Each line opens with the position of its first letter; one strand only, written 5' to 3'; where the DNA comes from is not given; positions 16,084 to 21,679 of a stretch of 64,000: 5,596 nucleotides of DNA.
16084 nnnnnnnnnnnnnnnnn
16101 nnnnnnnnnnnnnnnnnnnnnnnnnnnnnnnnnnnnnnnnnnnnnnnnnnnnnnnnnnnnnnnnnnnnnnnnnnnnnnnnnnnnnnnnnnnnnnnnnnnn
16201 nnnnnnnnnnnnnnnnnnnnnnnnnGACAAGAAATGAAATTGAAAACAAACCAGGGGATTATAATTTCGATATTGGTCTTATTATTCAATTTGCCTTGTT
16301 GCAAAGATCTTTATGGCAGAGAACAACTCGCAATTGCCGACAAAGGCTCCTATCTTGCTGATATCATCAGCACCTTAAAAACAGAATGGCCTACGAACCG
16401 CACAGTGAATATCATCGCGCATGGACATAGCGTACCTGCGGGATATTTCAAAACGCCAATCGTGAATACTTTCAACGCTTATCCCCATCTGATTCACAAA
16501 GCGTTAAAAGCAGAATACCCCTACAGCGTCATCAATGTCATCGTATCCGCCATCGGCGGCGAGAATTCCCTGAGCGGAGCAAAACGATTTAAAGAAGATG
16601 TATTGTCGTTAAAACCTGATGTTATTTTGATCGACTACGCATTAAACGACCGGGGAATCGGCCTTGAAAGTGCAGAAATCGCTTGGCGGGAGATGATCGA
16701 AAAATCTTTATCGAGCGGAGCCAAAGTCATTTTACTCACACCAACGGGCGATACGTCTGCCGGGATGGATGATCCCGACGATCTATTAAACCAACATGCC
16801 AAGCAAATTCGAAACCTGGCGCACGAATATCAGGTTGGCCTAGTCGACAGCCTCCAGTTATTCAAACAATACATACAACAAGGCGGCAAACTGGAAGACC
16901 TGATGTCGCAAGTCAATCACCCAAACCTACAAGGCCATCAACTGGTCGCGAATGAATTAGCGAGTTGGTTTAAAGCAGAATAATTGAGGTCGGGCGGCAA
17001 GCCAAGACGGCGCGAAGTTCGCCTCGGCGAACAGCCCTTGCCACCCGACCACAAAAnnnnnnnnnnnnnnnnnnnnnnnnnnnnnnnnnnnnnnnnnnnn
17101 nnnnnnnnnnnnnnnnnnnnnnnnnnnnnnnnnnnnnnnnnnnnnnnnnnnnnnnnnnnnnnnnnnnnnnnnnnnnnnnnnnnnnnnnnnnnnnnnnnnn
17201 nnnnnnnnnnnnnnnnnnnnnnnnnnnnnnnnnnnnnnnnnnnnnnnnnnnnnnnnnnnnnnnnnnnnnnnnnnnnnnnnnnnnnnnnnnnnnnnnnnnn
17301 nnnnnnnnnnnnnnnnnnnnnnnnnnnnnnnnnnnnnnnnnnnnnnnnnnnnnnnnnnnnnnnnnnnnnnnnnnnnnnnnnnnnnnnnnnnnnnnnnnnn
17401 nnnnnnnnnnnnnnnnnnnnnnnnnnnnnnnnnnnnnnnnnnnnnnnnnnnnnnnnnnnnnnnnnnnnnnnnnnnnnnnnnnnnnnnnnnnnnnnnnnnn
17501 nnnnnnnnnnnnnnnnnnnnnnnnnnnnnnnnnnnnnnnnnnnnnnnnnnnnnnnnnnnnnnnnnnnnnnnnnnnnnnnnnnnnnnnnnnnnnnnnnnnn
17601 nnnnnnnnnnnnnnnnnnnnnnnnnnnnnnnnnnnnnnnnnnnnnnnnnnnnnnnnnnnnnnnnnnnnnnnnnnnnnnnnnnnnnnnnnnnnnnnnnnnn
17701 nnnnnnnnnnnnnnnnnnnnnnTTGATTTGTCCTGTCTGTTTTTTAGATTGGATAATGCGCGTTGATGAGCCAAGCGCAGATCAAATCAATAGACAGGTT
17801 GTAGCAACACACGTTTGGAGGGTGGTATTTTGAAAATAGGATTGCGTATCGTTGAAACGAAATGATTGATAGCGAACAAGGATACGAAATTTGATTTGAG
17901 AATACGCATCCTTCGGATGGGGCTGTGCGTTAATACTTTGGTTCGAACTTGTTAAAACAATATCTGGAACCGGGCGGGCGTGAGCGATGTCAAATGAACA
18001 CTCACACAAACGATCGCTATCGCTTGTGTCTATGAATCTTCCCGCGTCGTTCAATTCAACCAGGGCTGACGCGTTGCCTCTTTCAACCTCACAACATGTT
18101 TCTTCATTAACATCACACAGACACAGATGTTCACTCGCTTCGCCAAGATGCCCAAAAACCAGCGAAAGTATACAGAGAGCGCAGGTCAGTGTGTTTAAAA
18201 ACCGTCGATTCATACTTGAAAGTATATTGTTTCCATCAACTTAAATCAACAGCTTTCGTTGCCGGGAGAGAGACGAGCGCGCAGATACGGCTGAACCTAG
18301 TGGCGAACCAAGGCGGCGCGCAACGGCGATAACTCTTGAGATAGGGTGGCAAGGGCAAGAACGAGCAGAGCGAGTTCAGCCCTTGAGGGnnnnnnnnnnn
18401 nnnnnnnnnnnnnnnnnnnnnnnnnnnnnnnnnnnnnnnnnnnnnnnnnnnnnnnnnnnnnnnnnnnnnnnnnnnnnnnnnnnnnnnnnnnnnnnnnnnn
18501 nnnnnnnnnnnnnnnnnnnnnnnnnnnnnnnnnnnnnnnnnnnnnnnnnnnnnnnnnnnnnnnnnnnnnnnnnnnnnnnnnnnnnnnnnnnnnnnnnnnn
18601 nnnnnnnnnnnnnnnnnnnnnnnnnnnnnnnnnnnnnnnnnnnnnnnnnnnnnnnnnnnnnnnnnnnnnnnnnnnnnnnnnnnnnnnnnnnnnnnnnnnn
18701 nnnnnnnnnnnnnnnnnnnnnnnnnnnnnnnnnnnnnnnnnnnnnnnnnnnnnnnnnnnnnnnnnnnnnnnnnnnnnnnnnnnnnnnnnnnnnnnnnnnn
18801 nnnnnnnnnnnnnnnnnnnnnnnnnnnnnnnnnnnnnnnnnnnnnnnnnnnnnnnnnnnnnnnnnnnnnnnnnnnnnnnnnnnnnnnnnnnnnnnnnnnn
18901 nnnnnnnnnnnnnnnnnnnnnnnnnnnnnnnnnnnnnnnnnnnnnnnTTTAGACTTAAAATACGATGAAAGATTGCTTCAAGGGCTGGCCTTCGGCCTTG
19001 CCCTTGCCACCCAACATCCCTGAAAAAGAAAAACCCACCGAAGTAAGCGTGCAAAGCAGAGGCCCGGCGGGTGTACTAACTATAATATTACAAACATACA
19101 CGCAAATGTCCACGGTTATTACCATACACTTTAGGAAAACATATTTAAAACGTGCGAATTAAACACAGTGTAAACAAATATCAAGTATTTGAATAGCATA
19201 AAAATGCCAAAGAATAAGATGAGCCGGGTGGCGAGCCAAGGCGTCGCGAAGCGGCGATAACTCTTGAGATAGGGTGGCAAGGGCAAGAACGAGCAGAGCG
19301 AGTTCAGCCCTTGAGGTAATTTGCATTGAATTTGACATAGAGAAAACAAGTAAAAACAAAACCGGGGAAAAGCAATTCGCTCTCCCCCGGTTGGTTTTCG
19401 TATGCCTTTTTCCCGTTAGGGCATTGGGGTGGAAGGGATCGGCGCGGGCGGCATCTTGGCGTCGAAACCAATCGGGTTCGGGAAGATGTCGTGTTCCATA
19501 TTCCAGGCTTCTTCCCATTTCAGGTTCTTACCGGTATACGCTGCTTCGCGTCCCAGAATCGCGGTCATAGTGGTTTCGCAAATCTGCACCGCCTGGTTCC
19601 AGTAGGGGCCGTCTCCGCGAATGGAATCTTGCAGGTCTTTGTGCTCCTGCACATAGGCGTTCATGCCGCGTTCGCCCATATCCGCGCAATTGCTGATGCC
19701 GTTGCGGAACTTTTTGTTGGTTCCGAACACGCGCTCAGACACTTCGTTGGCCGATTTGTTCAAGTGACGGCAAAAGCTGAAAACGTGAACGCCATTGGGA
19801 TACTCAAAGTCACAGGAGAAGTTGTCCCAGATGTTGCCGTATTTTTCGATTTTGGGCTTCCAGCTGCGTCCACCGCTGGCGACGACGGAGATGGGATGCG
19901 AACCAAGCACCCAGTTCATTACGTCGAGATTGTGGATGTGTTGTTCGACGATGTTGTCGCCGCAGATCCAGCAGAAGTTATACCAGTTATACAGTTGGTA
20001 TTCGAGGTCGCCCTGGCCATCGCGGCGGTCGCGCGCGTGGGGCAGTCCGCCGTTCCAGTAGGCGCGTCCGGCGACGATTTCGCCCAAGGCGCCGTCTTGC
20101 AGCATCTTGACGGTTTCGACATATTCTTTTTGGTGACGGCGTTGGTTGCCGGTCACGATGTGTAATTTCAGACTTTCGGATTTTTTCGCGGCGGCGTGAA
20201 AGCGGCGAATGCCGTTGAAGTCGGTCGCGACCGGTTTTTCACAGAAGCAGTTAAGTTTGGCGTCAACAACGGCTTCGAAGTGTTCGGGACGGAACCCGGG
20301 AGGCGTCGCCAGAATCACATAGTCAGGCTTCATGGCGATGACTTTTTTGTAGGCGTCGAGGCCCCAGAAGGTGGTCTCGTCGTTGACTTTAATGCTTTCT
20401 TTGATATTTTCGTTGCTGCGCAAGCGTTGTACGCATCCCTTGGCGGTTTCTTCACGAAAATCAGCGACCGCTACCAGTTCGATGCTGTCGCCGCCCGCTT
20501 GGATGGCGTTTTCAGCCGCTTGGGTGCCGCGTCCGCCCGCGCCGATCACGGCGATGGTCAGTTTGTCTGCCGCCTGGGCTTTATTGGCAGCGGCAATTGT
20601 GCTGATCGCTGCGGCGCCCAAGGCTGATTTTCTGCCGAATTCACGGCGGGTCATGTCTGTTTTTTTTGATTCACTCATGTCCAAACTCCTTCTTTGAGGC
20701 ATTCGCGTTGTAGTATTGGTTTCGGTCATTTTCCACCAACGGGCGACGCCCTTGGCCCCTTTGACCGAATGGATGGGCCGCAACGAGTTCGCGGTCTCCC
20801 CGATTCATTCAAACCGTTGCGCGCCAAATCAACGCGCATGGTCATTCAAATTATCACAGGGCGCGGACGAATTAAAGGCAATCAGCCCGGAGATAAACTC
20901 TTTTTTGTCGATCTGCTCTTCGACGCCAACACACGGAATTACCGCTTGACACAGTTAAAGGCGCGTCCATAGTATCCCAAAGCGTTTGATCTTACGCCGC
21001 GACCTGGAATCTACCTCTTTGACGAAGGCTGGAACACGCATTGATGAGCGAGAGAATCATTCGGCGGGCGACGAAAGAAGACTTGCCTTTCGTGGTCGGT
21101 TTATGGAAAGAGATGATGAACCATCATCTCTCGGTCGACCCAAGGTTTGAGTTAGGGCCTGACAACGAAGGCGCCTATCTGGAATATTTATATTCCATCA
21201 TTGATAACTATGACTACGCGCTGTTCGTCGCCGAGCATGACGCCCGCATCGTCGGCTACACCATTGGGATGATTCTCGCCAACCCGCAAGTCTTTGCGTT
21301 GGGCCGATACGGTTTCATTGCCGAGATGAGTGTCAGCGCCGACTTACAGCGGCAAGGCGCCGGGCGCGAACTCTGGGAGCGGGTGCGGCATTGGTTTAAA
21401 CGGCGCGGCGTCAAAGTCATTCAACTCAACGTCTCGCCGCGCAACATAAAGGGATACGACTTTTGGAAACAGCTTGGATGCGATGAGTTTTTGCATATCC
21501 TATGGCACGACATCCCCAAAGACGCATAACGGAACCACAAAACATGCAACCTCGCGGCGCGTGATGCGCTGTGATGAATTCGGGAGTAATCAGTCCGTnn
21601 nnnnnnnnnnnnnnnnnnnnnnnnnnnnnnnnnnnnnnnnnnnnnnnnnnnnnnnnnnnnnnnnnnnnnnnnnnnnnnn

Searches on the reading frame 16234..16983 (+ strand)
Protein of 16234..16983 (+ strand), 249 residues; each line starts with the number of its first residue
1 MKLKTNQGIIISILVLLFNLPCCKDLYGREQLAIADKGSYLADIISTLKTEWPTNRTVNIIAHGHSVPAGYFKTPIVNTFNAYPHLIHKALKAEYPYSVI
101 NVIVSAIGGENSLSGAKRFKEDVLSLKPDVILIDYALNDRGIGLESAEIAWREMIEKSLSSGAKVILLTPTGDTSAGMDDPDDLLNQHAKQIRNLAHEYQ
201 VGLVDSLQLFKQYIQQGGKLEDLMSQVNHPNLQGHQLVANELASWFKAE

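Call 7: search_protein_families(library=pfam, proteins=[window:16234-16983:+], max_evalue=0.001)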
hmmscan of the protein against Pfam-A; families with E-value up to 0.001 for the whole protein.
window:16234-16983:+ (249 aa): 2 families
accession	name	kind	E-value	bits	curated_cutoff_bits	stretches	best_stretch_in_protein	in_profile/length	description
PF13472.12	Lipase_GDSL_2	-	7.4e-21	75.9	32.9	1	63-237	2-178/178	GDSL-like Lipase/Acylhydrolase family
PF00657.28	Lipase_GDSL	-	0.00016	22.3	23.6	0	64-242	5-208/208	GDSL-like Lipase/Acylhydrolase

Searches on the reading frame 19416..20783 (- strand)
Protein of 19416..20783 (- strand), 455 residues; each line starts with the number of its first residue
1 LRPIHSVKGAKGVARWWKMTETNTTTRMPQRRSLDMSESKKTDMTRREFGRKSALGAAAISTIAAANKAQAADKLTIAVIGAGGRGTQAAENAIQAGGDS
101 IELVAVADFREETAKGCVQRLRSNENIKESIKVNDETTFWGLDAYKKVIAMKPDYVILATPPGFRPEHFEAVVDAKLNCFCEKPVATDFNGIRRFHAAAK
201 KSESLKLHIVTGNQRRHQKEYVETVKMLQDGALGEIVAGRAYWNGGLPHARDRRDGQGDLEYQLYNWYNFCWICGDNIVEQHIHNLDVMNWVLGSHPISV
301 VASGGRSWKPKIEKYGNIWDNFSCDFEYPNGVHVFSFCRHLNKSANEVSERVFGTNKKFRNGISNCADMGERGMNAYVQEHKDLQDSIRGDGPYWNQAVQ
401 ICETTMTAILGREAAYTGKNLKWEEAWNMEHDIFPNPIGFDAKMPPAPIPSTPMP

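Call 3: search_protein_families(library=pfam, proteins=[window:19416-20783:-], max_evalue=0.01)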
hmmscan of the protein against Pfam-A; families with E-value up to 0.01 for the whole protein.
window:19416-20783:- (455 aa): 3 families
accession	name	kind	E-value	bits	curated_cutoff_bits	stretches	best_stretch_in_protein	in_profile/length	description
PF01408.29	GFO_IDH_MocA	-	4.4e-14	53.6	24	1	76-203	2-113/120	Oxidoreductase family, NAD-binding Rossmann fold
PF22725.1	GFO_IDH_MocA_C3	-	2.2e-10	41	27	1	225-358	5-122/124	GFO/IDH/MocA C-terminal domain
PF02894.22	GFO_IDH_MocA_C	-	4.4e-09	36.9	22.9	1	226-381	2-154/218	Oxidoreductase family, C-terminal alpha/beta domain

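Call 4: search_protein_families(library=ncbifam, proteins=[window:19416-20783:-], max_evalue=0.01)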
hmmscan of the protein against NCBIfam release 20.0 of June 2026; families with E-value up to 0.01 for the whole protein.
window:19416-20783:- (455 aa): 10 families
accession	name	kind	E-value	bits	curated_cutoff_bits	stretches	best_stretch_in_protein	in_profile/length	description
TIGR04380.1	myo_inos_iolG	equivalog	4.2e-20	71.9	355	1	74-331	1-222/330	inositol 2-dehydrogenase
NF040723.1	UDP-GlcNAcDh_Arch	equivalog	1e-08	35.1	450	1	76-241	2-146/302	UDP-N-acetylglucosamine 3-dehydrogenase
NF052679.1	InsChiInosDhIolG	equivalog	1.6e-08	34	540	1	75-236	3-148/343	bifunctional inositol 2-dehydrogenase/D-chiro-inositol 1-dehydrogenase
NF058561.1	BT_2158_fam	equivalog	6.2e-08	31.6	750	1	46-254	2-200/487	glycoside 3-dehydrogenase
NF041392.1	XylDh_Gfo6_Halo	equivalog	0.0001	21.2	350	1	70-302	12-221/350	D-xylose 1-dehydrogenase Gfo6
NF052479.1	LevoglcsnDh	equivalog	0.00053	18.8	650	1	145-241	65-159/386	levoglucosan dehydrogenase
TIGR03944.1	dehyd_SbnB_fam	equivalog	0.0012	18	326.9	1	53-132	111-189/327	2,3-diaminopropionate biosynthesis protein SbnB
TIGR03989.1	Rxyl_3153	subfamily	0.0033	16.7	440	1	64-150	177-261/370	NDMA-dependent alcohol dehydrogenase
TIGR02811.1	formate_TAT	hypoth_equivalog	0.005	17.1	48.45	0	36-74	1-39/66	formate dehydrogenase region TAT target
NF043000.1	carsnrspmd_synth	equivalog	0.0079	15.5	800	0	76-189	2-116/405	carboxynorspermidine synthase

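Call 42: search_protein_families(library=ncbifam, proteins=[window:19416-20783:-], max_evalue=0.001)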
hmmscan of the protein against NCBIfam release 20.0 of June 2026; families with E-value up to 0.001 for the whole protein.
window:19416-20783:- (455 aa): 6 families
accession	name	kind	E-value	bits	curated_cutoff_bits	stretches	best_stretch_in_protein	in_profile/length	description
TIGR04380.1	myo_inos_iolG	equivalog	4.2e-20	71.9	355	1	74-331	1-222/330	inositol 2-dehydrogenase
NF040723.1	UDP-GlcNAcDh_Arch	equivalog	1e-08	35.1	450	1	76-241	2-146/302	UDP-N-acetylglucosamine 3-dehydrogenase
NF052679.1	InsChiInosDhIolG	equivalog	1.6e-08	34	540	1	75-236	3-148/343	bifunctional inositol 2-dehydrogenase/D-chiro-inositol 1-dehydrogenase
NF058561.1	BT_2158_fam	equivalog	6.2e-08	31.6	750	1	46-254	2-200/487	glycoside 3-dehydrogenase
NF041392.1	XylDh_Gfo6_Halo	equivalog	0.0001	21.2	350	1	70-302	12-221/350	D-xylose 1-dehydrogenase Gfo6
NF052479.1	LevoglcsnDh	equivalog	0.00053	18.8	650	1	145-241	65-159/386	levoglucosan dehydrogenase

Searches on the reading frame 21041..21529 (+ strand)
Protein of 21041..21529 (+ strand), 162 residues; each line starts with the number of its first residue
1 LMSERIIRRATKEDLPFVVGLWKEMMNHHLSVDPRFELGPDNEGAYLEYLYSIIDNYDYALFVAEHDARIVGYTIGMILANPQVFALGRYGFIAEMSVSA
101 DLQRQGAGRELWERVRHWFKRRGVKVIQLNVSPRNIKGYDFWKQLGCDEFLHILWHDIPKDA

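Call 3: search_protein_families(library=pfam, proteins=[window:21041-21529:+], max_evalue=0.01)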
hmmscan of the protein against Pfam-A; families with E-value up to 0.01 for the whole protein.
window:21041-21529:+ (162 aa): 3 families
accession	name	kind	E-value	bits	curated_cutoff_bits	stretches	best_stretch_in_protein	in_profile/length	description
PF00583.31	Acetyltransf_1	-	8e-14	52.3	20.7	1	42-146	17-115/116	Acetyltransferase (GNAT) family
PF13508.13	Acetyltransf_7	-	1.4e-08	35.5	27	1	59-146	3-81/84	Acetyltransferase (GNAT) domain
PF13673.13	Acetyltransf_10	-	7.1e-08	32.9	23.6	1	50-145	22-105/128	Acetyltransferase (GNAT) domain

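Call 4: search_protein_families(library=ncbifam, proteins=[window:21041-21529:+], max_evalue=0.01)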
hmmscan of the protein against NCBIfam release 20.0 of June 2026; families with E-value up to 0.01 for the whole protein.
window:21041-21529:+ (162 aa): 11 families
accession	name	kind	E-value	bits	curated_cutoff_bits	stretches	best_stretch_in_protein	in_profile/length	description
NF002959.0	PRK03624.1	equivalog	2.7e-10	40.1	124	1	4-148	6-130/147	GNAT family acetyltransferase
TIGR01575.1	rimI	equivalog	1.5e-07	31.6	86.4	1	55-149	28-114/132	ribosomal protein S18-alanine N-acetyltransferase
NF007025.1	PRK09491.1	equivalog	0.0002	21.3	173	1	94-149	66-121/145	ribosomal protein S18-alanine N-acetyltransferase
NF043067.1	AAC_6p_group_E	equivalog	0.00025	20.9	140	1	37-153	15-133/140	aminoglycoside 6'-N-acetyltransferase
NF049894.1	CG3035_N_ac_Glu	equivalog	0.00071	18.9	280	1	95-149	237-291/300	N-acetylglutamate synthase, CG3035 family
NF000360.1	sat4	exception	0.0011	19.1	380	1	39-146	56-152/180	streptothricin N-acetyltransferase Sat4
NF041716.1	HxA_phane_GNAT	equivalog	0.0014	18.6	250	1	7-150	4-143/152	cyclophane-containing RiPP N-acetyltransferase HaaN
NF033083.0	AAC_3_I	equivalog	0.0021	18.2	200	1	48-153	37-138/145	AAC(3)-I family aminoglycoside N-acetyltransferase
NF040504.1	resist_ArsN1b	equivalog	0.0028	17.5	210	1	7-128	1-114/159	arsinothricin resistance N-acetyltransferase ArsN1 family B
NF040503.1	resist_ArsN1a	equivalog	0.0036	17.1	170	1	7-149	1-135/159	arsinothricin resistance N-acetyltransferase ArsN1 family A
NF007853.0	PRK10562.1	equivalog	0.009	16.2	125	0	92-146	70-119/146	N-acetyltransferase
